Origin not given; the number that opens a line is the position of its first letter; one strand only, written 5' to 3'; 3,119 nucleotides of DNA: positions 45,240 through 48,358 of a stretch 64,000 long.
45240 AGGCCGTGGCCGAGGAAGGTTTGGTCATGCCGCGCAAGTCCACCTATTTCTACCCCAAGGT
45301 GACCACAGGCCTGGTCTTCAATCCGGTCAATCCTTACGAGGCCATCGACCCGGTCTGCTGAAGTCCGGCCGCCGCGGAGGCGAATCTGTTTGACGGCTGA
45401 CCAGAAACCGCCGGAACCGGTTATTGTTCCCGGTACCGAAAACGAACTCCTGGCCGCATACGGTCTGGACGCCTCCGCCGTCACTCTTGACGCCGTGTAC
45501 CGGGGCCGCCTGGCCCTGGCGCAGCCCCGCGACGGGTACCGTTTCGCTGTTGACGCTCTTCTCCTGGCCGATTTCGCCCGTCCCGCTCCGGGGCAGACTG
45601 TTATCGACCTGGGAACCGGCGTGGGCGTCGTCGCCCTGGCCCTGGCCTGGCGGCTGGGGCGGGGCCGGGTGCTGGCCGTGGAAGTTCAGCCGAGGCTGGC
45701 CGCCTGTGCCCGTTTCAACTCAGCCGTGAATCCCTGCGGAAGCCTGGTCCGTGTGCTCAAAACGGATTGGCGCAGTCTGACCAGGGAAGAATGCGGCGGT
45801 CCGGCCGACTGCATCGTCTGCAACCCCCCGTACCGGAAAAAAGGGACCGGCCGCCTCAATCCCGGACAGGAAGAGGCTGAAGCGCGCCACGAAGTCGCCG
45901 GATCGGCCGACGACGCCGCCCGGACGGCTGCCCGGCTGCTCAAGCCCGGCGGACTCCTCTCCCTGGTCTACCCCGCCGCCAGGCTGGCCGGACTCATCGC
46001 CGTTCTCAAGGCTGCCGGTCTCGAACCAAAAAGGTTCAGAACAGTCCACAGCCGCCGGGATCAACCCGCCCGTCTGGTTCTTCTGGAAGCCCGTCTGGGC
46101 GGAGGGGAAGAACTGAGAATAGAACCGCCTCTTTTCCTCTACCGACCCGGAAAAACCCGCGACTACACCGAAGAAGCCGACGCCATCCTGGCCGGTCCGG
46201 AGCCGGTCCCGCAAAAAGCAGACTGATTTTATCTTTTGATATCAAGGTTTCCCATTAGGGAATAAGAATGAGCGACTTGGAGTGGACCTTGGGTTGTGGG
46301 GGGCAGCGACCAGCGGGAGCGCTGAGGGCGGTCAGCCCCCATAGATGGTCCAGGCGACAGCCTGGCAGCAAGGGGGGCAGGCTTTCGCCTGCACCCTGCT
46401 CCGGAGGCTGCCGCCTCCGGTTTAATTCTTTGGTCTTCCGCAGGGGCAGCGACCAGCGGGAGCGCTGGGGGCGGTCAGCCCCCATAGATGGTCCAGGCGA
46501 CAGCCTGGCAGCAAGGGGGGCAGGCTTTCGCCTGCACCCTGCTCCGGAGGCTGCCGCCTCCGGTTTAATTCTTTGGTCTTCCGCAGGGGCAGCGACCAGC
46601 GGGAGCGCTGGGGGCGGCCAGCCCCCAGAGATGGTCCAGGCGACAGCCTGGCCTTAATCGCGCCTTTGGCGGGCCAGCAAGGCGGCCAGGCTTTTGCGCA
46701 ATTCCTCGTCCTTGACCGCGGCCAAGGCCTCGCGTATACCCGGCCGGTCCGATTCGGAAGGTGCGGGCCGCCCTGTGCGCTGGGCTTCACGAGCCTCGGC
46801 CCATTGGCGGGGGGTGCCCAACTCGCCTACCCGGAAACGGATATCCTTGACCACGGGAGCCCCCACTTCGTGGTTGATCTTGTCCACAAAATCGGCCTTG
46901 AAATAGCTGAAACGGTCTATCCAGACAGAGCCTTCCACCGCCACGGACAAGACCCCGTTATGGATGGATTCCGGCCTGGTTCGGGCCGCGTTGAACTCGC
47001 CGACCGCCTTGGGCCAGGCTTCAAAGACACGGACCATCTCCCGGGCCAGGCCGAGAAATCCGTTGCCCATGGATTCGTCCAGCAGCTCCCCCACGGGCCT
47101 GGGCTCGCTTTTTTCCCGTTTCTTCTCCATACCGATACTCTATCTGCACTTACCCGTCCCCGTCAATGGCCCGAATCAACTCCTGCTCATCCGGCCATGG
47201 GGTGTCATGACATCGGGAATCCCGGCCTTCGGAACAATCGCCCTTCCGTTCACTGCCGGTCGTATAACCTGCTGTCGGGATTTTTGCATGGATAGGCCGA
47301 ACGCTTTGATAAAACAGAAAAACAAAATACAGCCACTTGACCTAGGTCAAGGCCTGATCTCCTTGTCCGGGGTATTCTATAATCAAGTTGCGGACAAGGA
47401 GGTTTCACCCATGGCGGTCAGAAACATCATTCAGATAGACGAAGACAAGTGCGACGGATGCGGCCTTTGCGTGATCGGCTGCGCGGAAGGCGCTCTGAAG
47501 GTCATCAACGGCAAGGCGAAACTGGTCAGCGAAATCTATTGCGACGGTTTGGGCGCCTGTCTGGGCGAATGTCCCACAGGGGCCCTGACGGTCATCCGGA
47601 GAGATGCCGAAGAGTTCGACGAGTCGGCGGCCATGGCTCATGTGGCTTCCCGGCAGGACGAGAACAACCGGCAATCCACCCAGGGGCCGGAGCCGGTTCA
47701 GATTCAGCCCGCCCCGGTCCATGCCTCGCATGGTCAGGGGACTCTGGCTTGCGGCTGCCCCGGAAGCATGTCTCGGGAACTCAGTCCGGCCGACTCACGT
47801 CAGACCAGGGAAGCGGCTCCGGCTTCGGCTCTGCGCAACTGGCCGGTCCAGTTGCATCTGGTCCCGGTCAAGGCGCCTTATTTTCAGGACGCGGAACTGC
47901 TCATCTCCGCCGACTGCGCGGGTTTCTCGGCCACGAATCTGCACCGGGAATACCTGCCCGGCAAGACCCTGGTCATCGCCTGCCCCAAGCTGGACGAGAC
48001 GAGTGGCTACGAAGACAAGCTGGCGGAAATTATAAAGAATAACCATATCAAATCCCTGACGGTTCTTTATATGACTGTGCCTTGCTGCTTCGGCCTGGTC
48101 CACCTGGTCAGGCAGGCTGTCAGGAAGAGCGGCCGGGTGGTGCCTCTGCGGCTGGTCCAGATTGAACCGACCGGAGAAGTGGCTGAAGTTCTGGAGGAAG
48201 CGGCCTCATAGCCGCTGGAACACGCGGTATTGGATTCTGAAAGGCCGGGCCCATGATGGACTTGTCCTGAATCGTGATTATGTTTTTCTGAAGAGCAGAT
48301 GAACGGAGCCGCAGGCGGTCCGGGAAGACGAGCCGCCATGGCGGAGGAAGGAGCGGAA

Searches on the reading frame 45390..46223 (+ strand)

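Call 42: search_protein_families(library=pfam, proteins=[window:45390-46223:+], max_evalue=0.0001)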
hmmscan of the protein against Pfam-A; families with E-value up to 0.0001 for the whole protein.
window:45390-46223:+ (278 aa): 5 families
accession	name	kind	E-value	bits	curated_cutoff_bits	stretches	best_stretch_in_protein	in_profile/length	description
PF05175.20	MTS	-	4.6e-11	43.1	23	1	57-153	22-113/170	Methyltransferase small domain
PF06325.19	PrmA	-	8.9e-07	29.1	22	1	67-145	161-233/296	Ribosomal protein L11 methyltransferase (PrmA)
PF13649.12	Methyltransf_25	-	1.2e-06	29.5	27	1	71-144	1-70/97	Methyltransferase domain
PF08241.18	Methyltransf_11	-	4.2e-05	24.5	21.2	0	73-144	2-66/95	Methyltransferase domain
PF13489.12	Methyltransf_23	-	5.2e-05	23.5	27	0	175-222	99-135/164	Methyltransferase domain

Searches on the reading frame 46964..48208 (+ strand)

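Call 42: search_protein_families(library=pfam, proteins=[window:46964-48208:+], max_evalue=0.0001)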
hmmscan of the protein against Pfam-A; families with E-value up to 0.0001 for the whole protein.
window:46964-48208:+ (415 aa): 5 families
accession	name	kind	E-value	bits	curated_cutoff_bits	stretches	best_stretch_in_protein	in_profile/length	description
PF12837.12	Fer4_6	-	8.8e-08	32.2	25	1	155-178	1-24/24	4Fe-4S binding domain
PF00037.32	Fer4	-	8.4e-07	29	21.1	0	156-176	1-21/24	4Fe-4S binding domain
PF14697.11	Fer4_21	-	7.7e-06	26.4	35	1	157-208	2-57/59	4Fe-4S dicluster domain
PF13237.11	Fer4_10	-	1.3e-05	25.5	25.5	1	156-204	2-53/53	4Fe-4S dicluster domain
PF12838.12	Fer4_7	-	3.2e-05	24.7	27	0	162-207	1-52/52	4Fe-4S dicluster domain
